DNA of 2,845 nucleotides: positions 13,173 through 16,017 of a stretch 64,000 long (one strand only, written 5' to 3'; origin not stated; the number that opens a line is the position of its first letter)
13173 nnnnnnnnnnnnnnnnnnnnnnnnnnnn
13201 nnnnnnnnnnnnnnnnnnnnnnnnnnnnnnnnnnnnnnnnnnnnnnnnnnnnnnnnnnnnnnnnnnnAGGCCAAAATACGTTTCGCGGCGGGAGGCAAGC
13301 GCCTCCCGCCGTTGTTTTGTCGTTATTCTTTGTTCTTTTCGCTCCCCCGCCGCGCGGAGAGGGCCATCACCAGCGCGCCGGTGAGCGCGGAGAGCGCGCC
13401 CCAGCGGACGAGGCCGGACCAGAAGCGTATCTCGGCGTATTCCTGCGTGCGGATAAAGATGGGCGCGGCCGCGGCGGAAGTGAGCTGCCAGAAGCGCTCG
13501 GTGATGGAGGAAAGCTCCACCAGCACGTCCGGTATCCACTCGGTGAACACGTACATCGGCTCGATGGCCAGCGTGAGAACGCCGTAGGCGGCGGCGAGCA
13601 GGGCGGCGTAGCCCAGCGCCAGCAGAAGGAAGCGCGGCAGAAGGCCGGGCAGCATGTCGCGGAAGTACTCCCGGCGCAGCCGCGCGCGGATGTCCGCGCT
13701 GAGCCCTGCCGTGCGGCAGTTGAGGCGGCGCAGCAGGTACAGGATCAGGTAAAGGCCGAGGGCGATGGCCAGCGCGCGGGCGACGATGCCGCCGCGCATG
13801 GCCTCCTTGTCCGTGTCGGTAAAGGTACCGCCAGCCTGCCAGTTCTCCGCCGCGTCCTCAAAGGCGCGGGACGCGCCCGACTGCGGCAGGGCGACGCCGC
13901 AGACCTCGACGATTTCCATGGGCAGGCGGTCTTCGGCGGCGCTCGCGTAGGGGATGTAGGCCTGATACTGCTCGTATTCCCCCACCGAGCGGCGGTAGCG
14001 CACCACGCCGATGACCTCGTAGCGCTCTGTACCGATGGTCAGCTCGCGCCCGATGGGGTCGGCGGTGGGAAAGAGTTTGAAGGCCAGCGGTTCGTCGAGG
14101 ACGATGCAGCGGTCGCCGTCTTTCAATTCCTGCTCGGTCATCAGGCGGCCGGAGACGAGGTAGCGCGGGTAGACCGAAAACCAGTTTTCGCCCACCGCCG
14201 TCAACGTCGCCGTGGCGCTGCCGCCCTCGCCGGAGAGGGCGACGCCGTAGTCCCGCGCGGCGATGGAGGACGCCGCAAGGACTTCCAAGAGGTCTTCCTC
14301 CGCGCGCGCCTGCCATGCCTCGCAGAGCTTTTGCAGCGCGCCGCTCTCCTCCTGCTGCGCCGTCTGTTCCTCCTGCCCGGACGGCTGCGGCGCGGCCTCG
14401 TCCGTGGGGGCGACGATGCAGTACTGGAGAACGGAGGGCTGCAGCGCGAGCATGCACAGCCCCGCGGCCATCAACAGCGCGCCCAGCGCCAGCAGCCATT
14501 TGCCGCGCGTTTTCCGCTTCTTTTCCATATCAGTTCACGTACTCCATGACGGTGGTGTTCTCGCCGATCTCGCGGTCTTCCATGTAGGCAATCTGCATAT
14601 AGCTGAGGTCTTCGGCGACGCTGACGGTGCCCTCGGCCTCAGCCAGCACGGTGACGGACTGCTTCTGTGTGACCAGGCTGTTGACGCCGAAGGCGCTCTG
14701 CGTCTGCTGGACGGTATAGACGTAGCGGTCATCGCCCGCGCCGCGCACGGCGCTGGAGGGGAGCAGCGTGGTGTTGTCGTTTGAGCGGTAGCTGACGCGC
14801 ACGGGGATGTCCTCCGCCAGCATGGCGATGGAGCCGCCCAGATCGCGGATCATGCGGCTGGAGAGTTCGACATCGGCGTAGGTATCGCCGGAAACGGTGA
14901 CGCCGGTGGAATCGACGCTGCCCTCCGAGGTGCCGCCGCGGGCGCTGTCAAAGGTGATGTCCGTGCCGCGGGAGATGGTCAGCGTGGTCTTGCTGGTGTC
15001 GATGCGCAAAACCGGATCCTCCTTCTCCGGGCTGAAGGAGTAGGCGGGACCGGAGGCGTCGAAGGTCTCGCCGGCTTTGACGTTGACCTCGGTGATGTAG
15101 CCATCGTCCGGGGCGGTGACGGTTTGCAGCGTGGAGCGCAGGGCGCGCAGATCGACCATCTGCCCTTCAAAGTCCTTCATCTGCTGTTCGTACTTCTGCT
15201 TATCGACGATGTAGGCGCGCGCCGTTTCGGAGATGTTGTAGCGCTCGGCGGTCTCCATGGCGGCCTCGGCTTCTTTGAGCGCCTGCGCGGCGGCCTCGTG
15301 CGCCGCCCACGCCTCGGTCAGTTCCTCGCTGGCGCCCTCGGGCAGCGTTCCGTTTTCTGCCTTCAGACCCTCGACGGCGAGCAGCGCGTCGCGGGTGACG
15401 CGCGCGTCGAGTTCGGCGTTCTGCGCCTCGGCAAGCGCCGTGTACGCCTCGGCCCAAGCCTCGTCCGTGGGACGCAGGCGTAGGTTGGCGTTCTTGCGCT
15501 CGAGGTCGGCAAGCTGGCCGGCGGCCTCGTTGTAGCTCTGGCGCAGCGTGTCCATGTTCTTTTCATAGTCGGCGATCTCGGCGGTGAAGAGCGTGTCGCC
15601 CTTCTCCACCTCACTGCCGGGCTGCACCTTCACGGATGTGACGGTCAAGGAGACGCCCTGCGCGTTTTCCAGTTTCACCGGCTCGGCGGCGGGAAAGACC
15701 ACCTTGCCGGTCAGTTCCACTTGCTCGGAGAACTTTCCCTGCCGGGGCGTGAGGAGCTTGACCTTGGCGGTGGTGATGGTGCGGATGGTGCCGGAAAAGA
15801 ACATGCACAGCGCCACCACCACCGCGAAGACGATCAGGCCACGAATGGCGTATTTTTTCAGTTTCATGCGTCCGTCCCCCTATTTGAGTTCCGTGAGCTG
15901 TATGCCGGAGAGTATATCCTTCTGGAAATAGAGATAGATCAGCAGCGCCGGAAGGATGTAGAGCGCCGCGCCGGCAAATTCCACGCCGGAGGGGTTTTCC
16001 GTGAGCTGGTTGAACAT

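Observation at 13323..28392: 15 kb nine-gene envelope operon mixing ABC-importer parts with efflux-type adaptors, and no ATPase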

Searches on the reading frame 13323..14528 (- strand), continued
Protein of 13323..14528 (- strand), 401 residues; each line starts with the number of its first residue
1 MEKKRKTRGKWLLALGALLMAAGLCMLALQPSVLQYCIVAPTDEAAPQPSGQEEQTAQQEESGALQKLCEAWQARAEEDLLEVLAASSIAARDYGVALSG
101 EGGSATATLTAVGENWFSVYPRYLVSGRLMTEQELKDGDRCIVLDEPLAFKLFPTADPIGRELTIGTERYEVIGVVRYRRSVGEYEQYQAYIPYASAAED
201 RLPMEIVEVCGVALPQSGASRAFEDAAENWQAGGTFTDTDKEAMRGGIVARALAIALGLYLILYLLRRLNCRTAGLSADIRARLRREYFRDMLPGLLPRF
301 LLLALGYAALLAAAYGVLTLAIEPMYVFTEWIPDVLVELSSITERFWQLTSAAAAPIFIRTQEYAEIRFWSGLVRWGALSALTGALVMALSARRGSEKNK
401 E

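Call 82: find_encoding_contigs(protein=P0301, flank=10000, max_places=1)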
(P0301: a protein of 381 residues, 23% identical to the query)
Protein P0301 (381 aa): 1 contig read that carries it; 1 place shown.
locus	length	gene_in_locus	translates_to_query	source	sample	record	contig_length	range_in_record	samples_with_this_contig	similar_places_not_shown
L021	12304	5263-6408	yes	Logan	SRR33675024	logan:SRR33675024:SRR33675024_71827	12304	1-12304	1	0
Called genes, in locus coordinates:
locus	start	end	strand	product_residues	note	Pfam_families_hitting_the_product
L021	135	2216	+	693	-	-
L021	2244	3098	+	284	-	PF00528:BPD_transp_1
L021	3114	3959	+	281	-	PF00528:BPD_transp_1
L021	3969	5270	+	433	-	-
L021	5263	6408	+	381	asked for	PF12704:MacB_PCD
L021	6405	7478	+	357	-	PF00364:Biotin_lipoyl (faint), PF25917:BSH_RND (faint), PF25984:BSH_YknX (faint)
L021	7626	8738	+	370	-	-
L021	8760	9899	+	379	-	-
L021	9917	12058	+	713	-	-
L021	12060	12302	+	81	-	?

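Call 90: list_cluster_members(proteins=[L018:13532-14365:+, L018:11939-12580:+, L017:6340-7539:+, L016:6982-7836:+, L017:367-1215:+, L018:6911-7762:+, P0140, P0127, L020:10661-11860:+, L013:2445-3299:+])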
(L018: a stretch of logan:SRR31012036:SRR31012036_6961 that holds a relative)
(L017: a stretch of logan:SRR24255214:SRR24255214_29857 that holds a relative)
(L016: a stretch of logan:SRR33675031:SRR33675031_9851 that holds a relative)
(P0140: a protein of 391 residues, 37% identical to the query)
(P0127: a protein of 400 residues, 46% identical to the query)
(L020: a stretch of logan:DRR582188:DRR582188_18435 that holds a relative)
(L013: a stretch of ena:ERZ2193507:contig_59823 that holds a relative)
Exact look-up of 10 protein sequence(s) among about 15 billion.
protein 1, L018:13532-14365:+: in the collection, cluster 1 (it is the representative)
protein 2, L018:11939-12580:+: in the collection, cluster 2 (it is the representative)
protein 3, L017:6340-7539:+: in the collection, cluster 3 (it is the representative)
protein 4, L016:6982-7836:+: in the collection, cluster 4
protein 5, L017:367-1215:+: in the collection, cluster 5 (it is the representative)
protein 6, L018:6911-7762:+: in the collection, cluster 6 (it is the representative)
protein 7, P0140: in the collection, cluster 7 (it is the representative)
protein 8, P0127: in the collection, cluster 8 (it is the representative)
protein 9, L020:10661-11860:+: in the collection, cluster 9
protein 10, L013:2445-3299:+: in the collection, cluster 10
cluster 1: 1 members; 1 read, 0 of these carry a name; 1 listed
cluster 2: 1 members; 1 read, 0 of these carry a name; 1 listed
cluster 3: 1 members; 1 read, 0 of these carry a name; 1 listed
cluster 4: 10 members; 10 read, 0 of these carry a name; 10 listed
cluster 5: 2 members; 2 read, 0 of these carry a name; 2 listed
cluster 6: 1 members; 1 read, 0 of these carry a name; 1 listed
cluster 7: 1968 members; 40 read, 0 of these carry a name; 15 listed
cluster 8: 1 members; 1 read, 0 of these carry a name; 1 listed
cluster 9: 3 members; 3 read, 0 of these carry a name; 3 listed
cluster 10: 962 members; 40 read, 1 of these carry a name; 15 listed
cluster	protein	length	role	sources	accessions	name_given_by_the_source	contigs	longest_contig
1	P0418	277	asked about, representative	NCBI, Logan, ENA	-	-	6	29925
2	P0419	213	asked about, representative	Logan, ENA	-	-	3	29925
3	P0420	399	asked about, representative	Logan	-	-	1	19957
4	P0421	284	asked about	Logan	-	-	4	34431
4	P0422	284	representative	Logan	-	-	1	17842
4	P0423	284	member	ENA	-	-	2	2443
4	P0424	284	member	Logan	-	-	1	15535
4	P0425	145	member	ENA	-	-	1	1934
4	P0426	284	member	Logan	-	-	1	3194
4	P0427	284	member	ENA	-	-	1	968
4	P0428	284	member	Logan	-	-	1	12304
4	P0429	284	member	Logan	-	-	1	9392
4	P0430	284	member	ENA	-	-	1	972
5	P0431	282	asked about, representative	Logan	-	-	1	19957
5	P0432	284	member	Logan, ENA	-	-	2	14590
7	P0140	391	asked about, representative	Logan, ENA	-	-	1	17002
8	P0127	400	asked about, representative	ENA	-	-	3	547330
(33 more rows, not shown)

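Call 94: search_protein_families(library=padloc, proteins=[window:13323-14528:-], max_evalue=0.001)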
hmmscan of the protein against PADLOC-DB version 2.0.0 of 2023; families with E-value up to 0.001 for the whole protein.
window:13323-14528:- (401 aa): 0 families

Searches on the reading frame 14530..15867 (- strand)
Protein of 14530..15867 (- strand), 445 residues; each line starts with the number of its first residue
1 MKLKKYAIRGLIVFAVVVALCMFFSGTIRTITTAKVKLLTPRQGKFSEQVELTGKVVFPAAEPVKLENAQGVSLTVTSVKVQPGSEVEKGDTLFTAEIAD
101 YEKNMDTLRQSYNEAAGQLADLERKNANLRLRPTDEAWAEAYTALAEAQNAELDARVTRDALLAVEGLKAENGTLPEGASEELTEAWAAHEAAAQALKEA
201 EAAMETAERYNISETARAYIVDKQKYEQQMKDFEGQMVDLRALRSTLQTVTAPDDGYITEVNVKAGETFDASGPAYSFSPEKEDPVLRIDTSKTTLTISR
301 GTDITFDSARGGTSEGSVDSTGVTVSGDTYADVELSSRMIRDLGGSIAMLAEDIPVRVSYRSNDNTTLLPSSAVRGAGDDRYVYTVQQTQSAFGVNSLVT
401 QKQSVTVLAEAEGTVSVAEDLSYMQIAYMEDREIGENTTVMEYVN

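Call 3: search_protein_families(library=pfam, proteins=[window:14530-15867:-], max_evalue=0.01)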
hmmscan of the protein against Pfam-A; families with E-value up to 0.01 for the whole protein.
window:14530-15867:- (445 aa): 2 families
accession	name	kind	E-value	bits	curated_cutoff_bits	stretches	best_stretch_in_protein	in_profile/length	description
PF13533.13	Biotin_lipoyl_2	-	1.3e-05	25.4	29.8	0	75-95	10-30/32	Biotin-lipoyl like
PF00364.28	Biotin_lipoyl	-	1.9e-05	24.8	22.1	0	249-272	44-67/73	Biotin-requiring enzyme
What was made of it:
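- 14530..15867 (-): g2: membrane-anchored adaptor (445 aa). It has an invariant N-terminal TM and juxtamembrane segment, lipoyl half-motifs at ~75-95 and ~249-272 bracketing a ~150-aa Ala/Glu/Leu-rich insert (a presumed long alpha-hairpin), then barrel and membrane-proximal-like domains. Biotin_lipoyl halves (call 3).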

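Call 4: search_protein_families(library=ncbifam, proteins=[window:14530-15867:-], max_evalue=0.01)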
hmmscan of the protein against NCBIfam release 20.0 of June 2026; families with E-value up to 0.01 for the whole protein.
window:14530-15867:- (445 aa): 7 families
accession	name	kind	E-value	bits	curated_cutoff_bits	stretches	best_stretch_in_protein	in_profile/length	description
TIGR01730.1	RND_mfp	subfamily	8.7e-10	38.1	94.9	2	182-422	65-300/322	efflux RND transporter periplasmic adaptor subunit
TIGR00998.1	8a0101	subfamily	5.1e-09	35.5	390.8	1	71-278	48-235/334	EmrA/EmrK family multidrug efflux transporter periplasmic adaptor subunit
NF007785.0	PRK10476.1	equivalog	1.1e-07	31.1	376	1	70-329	53-292/347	multidrug transporter subunit MdtN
TIGR00999.1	8a0102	subfamily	1.8e-06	27.3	319.3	1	219-422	53-257/271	CzcB/NccB family metal efflux transporter periplasmic adaptor subunit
TIGR03794.1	NHLM_micro_HlyD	equivalog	0.00011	21.3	156.2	1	75-282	68-286/421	NHLP bacteriocin system secretion protein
NF007850.1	PRK10559.1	equivalog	0.00024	20.3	400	0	237-280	137-180/303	p-hydroxybenzoic acid efflux pump subunit AaeA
NF004547.1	PRK05889.1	equivalog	0.00051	20.2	75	0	75-95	12-32/71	biotin/lipoyl-binding carrier protein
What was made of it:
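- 14530..15867 (-): RND_mfp 8.7e-10, EmrA 5e-9, MdtN 1e-7, all below curated cut-offs (call 4).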

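Call 58: search_solved_structures(query=A9, max_evalue=0.1, show_alignments=1)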
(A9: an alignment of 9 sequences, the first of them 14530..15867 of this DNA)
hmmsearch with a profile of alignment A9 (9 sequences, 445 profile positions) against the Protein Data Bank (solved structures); distinct sequences matched with E-value up to 0.1: 10.
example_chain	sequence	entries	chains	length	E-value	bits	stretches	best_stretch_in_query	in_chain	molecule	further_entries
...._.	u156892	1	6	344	0.0003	22.9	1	133-309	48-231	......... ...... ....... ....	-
8zar_A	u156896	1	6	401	0.00039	22.6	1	136-309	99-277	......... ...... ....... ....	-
4dk1_A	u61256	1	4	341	0.0035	19.4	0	42-159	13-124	Putative MacA, Multidrug resistance protein mexA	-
8hz4_E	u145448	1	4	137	0.0063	18.6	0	75-105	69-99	Biotin carboxylase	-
1dcz_A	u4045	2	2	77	0.0093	18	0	249-280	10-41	TRANSCARBOXYLASE 1.3S SUBUNIT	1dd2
1o78_A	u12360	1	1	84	0.012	17.6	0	249-282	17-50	BIOTIN CARBOXYL CARRIER PROTEIN OF METHYLMALONYL-COA CARBOXYL-TRANSFERASE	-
4kks_A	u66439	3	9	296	0.047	15.7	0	250-311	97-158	Membrane fusion protein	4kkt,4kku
9fn1_U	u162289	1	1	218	0.076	15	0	117-197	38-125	Vps20/32/60-like protein (ESCRT-III)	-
5gu8_A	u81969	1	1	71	0.077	15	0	240-276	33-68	149aa long hypothetical methylmalonyl-CoA decarboxylase gamma chain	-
2d5d_A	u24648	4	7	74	0.08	14.9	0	240-276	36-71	methylmalonyl-CoA decarboxylase gamma chain | 149aa long hypothetical methylmalonyl-CoA decarboxylase gamma chain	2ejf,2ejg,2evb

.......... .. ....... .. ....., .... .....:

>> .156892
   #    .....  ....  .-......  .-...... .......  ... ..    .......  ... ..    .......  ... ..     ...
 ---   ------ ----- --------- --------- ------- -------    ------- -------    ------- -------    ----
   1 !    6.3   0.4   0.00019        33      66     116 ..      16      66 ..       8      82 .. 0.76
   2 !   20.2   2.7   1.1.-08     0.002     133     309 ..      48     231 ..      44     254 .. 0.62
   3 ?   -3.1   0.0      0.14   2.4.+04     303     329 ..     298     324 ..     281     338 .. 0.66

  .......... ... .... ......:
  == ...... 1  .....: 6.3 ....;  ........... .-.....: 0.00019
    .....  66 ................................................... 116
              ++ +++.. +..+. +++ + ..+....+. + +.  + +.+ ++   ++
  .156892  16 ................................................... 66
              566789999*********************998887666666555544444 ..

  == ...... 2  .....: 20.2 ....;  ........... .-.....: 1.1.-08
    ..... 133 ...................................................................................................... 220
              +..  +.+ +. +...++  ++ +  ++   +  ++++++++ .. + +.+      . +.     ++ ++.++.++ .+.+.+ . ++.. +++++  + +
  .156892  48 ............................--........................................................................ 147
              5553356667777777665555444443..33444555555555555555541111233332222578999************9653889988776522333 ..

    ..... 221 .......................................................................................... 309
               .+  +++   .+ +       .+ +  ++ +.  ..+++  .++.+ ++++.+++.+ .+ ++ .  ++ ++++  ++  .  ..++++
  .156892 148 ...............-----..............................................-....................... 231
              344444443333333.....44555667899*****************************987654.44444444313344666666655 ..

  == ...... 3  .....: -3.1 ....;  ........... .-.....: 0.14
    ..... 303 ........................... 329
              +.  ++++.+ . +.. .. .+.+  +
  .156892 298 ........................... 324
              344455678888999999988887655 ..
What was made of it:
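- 14530..15867 (-): EmrA 3e-4 and MacA 3.5e-3 by profile (call 58).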

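Call 94: search_protein_families(library=padloc, proteins=[window:14530-15867:-], max_evalue=0.001)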
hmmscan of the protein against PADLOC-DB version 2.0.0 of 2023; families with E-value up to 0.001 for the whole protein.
window:14530-15867:- (445 aa): 0 families
